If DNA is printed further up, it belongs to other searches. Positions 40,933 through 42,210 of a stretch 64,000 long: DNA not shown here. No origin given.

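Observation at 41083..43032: Two-gene module of unknown function (HTH + homing-endonuclease-associated-repeat protein, then a 325-aa orphan) next to an R-M system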

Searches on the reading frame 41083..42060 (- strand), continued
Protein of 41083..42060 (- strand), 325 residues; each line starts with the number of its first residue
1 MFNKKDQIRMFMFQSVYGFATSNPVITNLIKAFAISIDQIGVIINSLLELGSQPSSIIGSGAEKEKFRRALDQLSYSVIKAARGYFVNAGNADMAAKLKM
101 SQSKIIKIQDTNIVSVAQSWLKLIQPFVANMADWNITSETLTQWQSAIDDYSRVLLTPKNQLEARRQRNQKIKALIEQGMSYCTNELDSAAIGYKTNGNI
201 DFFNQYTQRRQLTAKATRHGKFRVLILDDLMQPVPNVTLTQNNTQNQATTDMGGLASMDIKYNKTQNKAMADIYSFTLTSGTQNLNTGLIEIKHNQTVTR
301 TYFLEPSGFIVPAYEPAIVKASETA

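Call 54: find_encoding_contigs(protein=P0020, flank=10000, max_places=4)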
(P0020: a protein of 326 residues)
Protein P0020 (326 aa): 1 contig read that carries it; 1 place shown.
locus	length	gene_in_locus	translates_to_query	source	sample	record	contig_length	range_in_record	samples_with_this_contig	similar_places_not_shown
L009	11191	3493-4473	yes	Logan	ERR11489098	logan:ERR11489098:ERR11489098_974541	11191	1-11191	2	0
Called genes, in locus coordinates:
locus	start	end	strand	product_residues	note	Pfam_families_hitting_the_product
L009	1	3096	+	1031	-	?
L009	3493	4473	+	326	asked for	-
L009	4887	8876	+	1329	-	PF20009:GEVED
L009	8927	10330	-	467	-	PF00890:FAD_binding_2 (weak), PF01134:GIDA (faint), PF07992:Pyr_redox_2, PF12831:FAD_oxidored, PF13450:NAD_binding_8 (weak), PF13738:Pyr_redox_3, PF00070:Pyr_redox, PF02852:Pyr_redox_dim, +3 more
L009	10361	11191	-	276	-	?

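Call 58: predict_structure(alignment_id=A3)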
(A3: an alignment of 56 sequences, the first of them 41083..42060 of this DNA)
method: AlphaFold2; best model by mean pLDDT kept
length: 325 residues; sequences in the alignment: 56
mean_pLDDT: 93.8   pTM: 0.70
mean pLDDT of the five models: 93.8, 93.3, 92.6, 92.2, 91.3
residues with pLDDT >= 90: 274; 70-90: 37; 50-70: 14; < 50: 0
segments of 3 or more residues with pLDDT < 50: none
pLDDT, mean of each block of 10 residues (from residue 1): 88 97 98 98 97 82 97 98 98 98 98 98 98 98 98 96 94 97 98 98 98 79 97 97 97 97 83 95 95 93 83 75 68
secondary structure, 60 per line:
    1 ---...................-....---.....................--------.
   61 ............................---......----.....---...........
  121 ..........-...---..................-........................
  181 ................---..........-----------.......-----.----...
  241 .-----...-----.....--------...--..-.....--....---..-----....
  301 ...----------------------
elements in order: H4-22 H24-27 H31-51 H60-88 H92-97 H102-106 H110-130 H138-155 H157-196 H200-209 E221-227 E238-241 E247-249 E255-259 E276-280 E283-286 E297-303

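Call 62: fold_search(model_id=the predicted structure, library=viral)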
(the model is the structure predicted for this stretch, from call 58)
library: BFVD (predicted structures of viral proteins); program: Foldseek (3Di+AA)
matches with E <= 10: 523; with E <= 0.001: 2
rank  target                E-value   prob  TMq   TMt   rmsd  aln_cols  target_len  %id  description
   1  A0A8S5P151            7.0e-04  1.00  0.20  0.16   3.5        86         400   10  Putative transglutaminase-family protein [Siphoviridae sp. ctEqU3]
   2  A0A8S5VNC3            9.0e-04  1.00  0.22  0.10   6.6       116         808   13  (no name in the UniProt tables at hand)
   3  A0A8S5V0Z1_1          1.9e-03  1.00  0.20  0.08   3.2        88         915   17  Putative membrane protein [Siphoviridae sp. ct3r22]
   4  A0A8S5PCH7            2.0e-03  1.00  0.23  0.53   5.4       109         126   12  Uncharacterized protein [Siphoviridae sp. ctorp6]
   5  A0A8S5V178            2.1e-03  1.00  0.21  0.06   2.2        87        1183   22  Baseplate J like protein [Siphoviridae sp. ct3r22]
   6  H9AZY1                2.1e-03  1.00  0.23  0.18   2.9        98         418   10  VP17 [Haloarcula hispanica icosahedral virus 2]
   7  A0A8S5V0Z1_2          2.4e-03  1.00  0.22  0.08   2.9        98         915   21  Putative membrane protein [Siphoviridae sp. ct3r22]
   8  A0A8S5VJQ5            2.6e-03  1.00  0.22  0.14   3.5        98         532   14  (no name in the UniProt tables at hand)
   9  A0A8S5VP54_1          3.0e-03  1.00  0.21  0.05   3.1        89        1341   16  (no name in the UniProt tables at hand)
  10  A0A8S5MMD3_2          3.4e-03  1.00  0.19  0.07   3.3        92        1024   18  Baseplate J like protein [Siphoviridae sp. ctxc31]
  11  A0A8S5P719            3.5e-03  1.00  0.21  0.07  12.3       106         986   15  Baseplate wedge protein (Fragment) [Herelleviridae sp. cttEB8]
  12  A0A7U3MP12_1          4.3e-03  1.00  0.21  0.08   5.9       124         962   10  (no name in the UniProt tables at hand)
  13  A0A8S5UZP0            4.6e-03  1.00  0.19  0.15   4.4        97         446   12  Tail collar fiber protein [Myoviridae sp. ctGk74]
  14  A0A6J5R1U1            5.3e-03  1.00  0.20  0.12   3.8        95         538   17  Uncharacterized protein [uncultured Caudovirales phage]
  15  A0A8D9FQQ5            5.3e-03  1.00  0.19  0.09   9.1       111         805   11  TonB-dependent receptor SusC [uncultured marine phage]
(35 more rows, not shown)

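Call 63: fold_search(model_id=the predicted structure, library=pdb)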
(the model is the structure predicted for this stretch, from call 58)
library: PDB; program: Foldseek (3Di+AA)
matches with E <= 10: 657; with E <= 0.001: 1
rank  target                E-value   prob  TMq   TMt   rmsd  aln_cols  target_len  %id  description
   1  2b59_B                5.9e-04  1.00  0.22  0.43   2.8        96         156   14  The type II cohesin dockerin complex (released 2005-10-11)
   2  4fl4_I                1.3e-03  1.00  0.21  0.21   5.1        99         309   17  Scaffoldin conformation and dynamics revealed by a ternary complex from the Clostridium thermocellum cellulosome (released 2012-06-27)
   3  3kcp_A                1.3e-03  1.00  0.19  0.21   5.0       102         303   18  Crystal structure of interacting Clostridium thermocellum multimodular components (released 2010-02-09)
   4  4wi0_B                1.6e-03  1.00  0.20  0.40   2.8        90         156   12  Crystal structure of Coh3ScaB-XDoc_M2ScaA complex: A C-terminal interface mutant of type II Cohesin-X-Dockerin complex (released 2015-10-07)
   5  4fl4_C                1.9e-03  1.00  0.23  0.24   4.1       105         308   16  Scaffoldin conformation and dynamics revealed by a ternary complex from the Clostridium thermocellum cellulosome (released 2012-06-27)
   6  5g5d_B                2.0e-03  1.00  0.21  0.41   2.5        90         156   16  Crystal Structure of the CohScaC2-XDocCipA type II complex from Clostridium thermocellum (released 2017-04-05)
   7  6hif_Y                2.3e-03  1.00  0.20  0.70   2.1        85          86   10  Kuenenia stuttgartiensis hydrazine dehydrogenase complex (released 2019-04-17)
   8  6fwv_A                2.6e-03  1.00  0.20  0.13   2.8        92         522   15  The Bacillus anthracis TIE protein (released 2018-08-08)
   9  9hfj                  3.0e-03  1.00  0.20  0.73   4.0        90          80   14  Crystal structure of the NTE domain of SusCdex (BT3090) dextran transporter (released 2025-11-26)
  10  2nsm                  3.3e-03  1.00  0.21  0.18   6.4       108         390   10  Crystal structure of the human carboxypeptidase N (Kininase I) catalytic domain (released 2007-04-24)
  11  6fwv_B                3.5e-03  1.00  0.20  0.13   3.1        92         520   16  The Bacillus anthracis TIE protein (released 2018-08-08)
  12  3e8v                  3.8e-03  1.00  0.20  0.67   3.2        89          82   18  Crystal structure of a possible transglutaminase-family protein proteolytic fragment from Bacteroides fragilis (released 2008-09-02)
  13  4fl4_L                4.5e-03  1.00  0.20  0.21   4.2       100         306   17  Scaffoldin conformation and dynamics revealed by a ternary complex from the Clostridium thermocellum cellulosome (released 2012-06-27)
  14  4u3s_B                5.5e-03  1.00  0.20  0.40   2.8        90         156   12  Crystal structure of Coh3ScaB-XDoc_M1ScaA complex: A N-terminal interface mutant of type II Cohesin-X-Dockerin complex (released 2015-07-29)
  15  1uwy_A                5.8e-03  1.00  0.20  0.17   6.5       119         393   16  Crystal structure of human carboxypeptidase M (released 2004-04-08)
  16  5aq0_A                1.0e-02  1.00  0.22  0.76   2.6        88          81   16  The structure of the Transthyretin-like domain of the first catalytic domain of the HUMAN Carboxypeptidase D (released 2016-09-28)
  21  5aq0_B                1.4e-02  1.00  0.20  0.69   3.5        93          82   13  The structure of the Transthyretin-like domain of the first catalytic domain of the HUMAN Carboxypeptidase D (released 2016-09-28)
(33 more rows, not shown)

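Call 65: find_related_loci(query=A1, collection=metagenome_contigs, flank=6000)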
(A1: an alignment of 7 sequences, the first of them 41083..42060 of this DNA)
Query A1 (325 aa) in metagenome_contigs; peptide patterns used: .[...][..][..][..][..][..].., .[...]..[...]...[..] (x = any residue, [..] = any of these).
356 stretches matched a pattern, but none encodes a relative of the query by tblastn (E <= 1e-3).

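Call 66: find_related_loci(query=A1, collection=viral_contigs, flank=6000)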
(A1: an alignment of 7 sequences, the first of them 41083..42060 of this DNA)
Query A1 (325 aa) in viral_contigs; peptide patterns used: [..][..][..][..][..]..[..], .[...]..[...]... (x = any residue, [..] = any of these).
149 stretches matched a pattern, but none encodes a relative of the query by tblastn (E <= 1e-3).

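Call 67: list_cluster_members(proteins=[P0011, P0013, P0014, P0018, P0019, P0021, P0023, P0024, P0027, P0029])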
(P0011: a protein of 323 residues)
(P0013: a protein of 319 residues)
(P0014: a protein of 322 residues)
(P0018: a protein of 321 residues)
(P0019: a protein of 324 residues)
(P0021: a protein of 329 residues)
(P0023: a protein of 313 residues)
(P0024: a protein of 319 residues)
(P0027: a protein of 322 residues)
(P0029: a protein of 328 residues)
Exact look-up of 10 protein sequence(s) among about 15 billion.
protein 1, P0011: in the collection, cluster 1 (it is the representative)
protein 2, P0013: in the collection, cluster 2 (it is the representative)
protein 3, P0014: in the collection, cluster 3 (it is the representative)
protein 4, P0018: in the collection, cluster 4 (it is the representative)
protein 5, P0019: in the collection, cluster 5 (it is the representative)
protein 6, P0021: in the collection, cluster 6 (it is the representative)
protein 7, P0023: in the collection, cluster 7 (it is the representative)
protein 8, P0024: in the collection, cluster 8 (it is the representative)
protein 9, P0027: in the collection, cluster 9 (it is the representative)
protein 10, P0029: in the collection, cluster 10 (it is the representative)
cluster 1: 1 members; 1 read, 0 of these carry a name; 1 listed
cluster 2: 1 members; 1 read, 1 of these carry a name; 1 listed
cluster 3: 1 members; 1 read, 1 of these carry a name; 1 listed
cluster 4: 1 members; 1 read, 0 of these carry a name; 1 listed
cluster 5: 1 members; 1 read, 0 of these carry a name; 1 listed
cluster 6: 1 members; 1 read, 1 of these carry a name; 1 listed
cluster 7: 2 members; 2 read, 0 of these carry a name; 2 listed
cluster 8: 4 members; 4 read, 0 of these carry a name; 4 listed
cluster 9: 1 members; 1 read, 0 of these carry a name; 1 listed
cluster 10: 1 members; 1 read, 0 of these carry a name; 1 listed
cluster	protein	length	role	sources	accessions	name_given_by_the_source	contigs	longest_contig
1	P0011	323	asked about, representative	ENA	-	-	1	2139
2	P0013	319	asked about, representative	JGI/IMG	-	hypothetical protein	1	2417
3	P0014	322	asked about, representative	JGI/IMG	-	hypothetical protein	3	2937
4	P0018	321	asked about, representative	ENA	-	-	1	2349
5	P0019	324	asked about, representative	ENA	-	-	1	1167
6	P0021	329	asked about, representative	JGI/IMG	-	hypothetical protein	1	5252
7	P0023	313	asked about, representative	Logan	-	-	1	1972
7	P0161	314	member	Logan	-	-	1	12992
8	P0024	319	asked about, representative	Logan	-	-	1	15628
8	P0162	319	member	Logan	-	-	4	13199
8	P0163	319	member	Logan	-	-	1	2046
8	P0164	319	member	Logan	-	-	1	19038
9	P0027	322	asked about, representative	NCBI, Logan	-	-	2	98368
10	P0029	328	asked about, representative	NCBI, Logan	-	-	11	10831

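Call 68: find_encoding_contigs(protein=P0027, flank=8000, max_places=2)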
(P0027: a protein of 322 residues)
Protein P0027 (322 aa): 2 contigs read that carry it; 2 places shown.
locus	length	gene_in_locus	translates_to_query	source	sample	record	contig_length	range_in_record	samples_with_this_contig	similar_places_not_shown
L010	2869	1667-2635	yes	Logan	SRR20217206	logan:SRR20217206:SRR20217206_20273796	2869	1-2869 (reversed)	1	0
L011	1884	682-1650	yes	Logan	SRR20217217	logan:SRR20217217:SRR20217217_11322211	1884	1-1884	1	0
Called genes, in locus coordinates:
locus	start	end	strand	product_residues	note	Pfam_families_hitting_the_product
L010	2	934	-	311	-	?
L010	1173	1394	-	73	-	-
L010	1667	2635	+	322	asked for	-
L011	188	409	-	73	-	-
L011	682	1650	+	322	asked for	-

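Call 69: find_encoding_contigs(protein=P0164, flank=8000, max_places=2)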
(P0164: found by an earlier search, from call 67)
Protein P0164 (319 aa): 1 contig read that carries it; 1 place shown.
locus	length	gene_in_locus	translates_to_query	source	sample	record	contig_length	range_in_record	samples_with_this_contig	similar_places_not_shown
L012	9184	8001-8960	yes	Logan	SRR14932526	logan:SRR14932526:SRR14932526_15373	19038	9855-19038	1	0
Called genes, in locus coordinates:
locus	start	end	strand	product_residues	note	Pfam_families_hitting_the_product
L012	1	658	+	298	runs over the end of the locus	PF00389:2-Hacid_dh, PF07991:KARI_N (faint), PF02826:2-Hacid_dh_C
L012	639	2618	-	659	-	PF07676:PD40 (weak), PF00691:OmpA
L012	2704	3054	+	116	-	PF15071:TMEM220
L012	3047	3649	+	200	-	PF00849:PseudoU_synth_2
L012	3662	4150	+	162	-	-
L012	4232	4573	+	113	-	-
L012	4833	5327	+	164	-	-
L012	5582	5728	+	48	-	-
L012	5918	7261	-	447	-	PF02661:Fic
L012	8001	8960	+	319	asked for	PF13715:CarbopepD_reg_2 (faint)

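Call 70: find_encoding_contigs(protein=P0161, flank=8000, max_places=2)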
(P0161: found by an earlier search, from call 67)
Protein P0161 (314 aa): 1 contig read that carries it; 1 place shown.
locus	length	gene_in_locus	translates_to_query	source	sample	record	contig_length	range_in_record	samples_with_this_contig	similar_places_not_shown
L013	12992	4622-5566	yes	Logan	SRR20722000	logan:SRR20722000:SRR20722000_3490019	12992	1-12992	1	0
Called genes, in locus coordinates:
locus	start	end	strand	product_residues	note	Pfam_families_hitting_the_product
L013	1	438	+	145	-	?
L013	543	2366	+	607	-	PF18962:Por_Secre_tail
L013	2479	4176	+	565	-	PF18962:Por_Secre_tail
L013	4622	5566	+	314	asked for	-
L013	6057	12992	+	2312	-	?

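Call 81: search_protein_families(library=padloc, alignment_id=A3, max_evalue=0.01)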
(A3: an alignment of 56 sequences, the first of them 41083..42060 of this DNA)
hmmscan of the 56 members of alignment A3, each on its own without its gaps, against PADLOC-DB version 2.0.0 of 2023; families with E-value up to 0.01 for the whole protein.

A. member 1, window:41083-42060:- (325 aa): 0 families

B. families by the number of members that match (of 56 scanned): 3 families
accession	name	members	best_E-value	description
PDLC04062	PD-T4-6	1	0.001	-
PDLC02750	PbeC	1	0.0018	PbeC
PDLC01881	CARF4--CARF_PDDEXK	1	0.0073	-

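Call 83: search_protein_families(library=pfam, proteins=[L008:8978-9601:+, L003:1321-2304:-, L010:2-934:-, L010:1173-1394:-, L012:5918-7261:-, L007:11470-12309:-, L002:1371-1877:-], max_evalue=1)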
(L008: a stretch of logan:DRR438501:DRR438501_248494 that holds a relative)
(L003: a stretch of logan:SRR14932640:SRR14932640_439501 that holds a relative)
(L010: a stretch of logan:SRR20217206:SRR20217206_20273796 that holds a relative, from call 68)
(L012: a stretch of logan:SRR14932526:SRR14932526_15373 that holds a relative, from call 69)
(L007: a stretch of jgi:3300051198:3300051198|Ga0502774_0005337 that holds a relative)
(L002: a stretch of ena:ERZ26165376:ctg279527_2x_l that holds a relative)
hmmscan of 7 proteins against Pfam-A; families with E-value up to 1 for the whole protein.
L008:8978-9601:+ (207 aa): 4 families
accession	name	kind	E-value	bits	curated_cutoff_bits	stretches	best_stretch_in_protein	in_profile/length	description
PF05377.16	FlaC_arch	-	0.29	12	27.8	0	74-101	6-33/55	Flagella accessory protein C (FlaC)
PF16515.11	HIP1_clath_bdg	-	0.34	11.8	28.8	1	75-106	59-90/99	Clathrin-binding domain of Huntingtin-interacting protein 1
PF24531.2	ANC1_spectrin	-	0.48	11.3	27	1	22-106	2-86/95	Nuclear anchorage protein 1, spectrin repeat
PF01519.22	DUF16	-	0.97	10.4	40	1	45-104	17-70/104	Protein of unknown function DUF16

L003:1321-2304:- (327 aa): 2 families
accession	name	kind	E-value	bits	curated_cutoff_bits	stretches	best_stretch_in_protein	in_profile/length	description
PF09820.16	AAA-ATPase_like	-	0.036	14.3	26.1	1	180-247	75-141/201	Predicted AAA-ATPase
PF21991.1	capSnatchArena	-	0.081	12.9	24.2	1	143-196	86-141/194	Cap-snatching endonuclease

L010:2-934:- (311 aa): 11 families
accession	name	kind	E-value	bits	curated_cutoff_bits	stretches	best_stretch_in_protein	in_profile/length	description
PF17760.6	UvrA_inter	-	1.1e-14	54.7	23.3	2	143-202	2-62/109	UvrA interaction domain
PF13191.12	AAA_16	-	0.00037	21.5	32.6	1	30-76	18-63/167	AAA ATPase domain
PF20720.3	nSTAND3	-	0.0038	17.4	27.2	1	33-58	14-39/155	Novel STAND NTPase 3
PF00005.33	ABC_tran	-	0.0039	18.2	25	1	26-53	1-28/137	ABC transporter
PF20703.3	nSTAND1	-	0.0065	16.6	27.1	1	32-54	29-51/379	Novel STAND NTPase 1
PF13476.12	AAA_23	-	0.0072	17.4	27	0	27-52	13-35/201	AAA domain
PF13555.12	AAA_29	-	0.013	15.6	27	1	30-52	16-38/61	P-loop containing region of AAA domain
PF03193.22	RsgA_GTPase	-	0.061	13.6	30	1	18-53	89-123/174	RsgA GTPase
PF01583.26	APS_kinase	-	0.077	13.5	21.1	1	38-55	4-21/152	Adenylylsulphate kinase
PF01637.24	ATPase_2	-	0.11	12.7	33.2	1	35-129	17-107/225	ATPase domain predominantly from Archaea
PF13401.12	AAA_22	-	0.16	12.7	27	1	37-57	6-26/130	AAA domain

L010:1173-1394:- (73 aa): 2 families
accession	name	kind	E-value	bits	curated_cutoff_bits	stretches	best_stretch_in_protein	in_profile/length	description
PF01194.22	RNA_pol_N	-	0.018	15.7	26.9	1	6-31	4-29/58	RNA polymerases N / 8 kDa subunit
PF18307.6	Tfb2_C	-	0.1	13.4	23.2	1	17-40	4-26/68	Transcription factor Tfb2 (p52) C-terminal domain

L012:5918-7261:- (447 aa): 2 families
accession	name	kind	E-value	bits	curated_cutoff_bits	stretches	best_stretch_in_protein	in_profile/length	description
PF02661.23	Fic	-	3.4e-21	76.3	24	1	96-213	1-93/93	Fic/DOC family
PF09178.16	MGTA_C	-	0.033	14.8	27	1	391-418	2-29/50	4-alpha-glucanotransferase, C-terminal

L007:11470-12309:- (279 aa): 2 families
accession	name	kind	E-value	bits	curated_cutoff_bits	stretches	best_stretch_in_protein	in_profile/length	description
PF14279.12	HNH_5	-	0.0027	18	27.5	1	100-153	1-55/56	HNH endonuclease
PF01844.29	HNH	-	0.0034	17.9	21.4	1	100-141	1-44/47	HNH endonuclease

L002:1371-1877:- (168 aa): 2 families
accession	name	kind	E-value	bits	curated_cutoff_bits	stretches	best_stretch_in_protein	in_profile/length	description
PF24733.1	DUF7684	-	6.2e-06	26.4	26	1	47-138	36-123/135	Domain of unknown function (DUF7684)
PF15489.11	CTC1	-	0.17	9.8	27.8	1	8-137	730-852/1139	CST, telomere maintenance, complex subunit CTC1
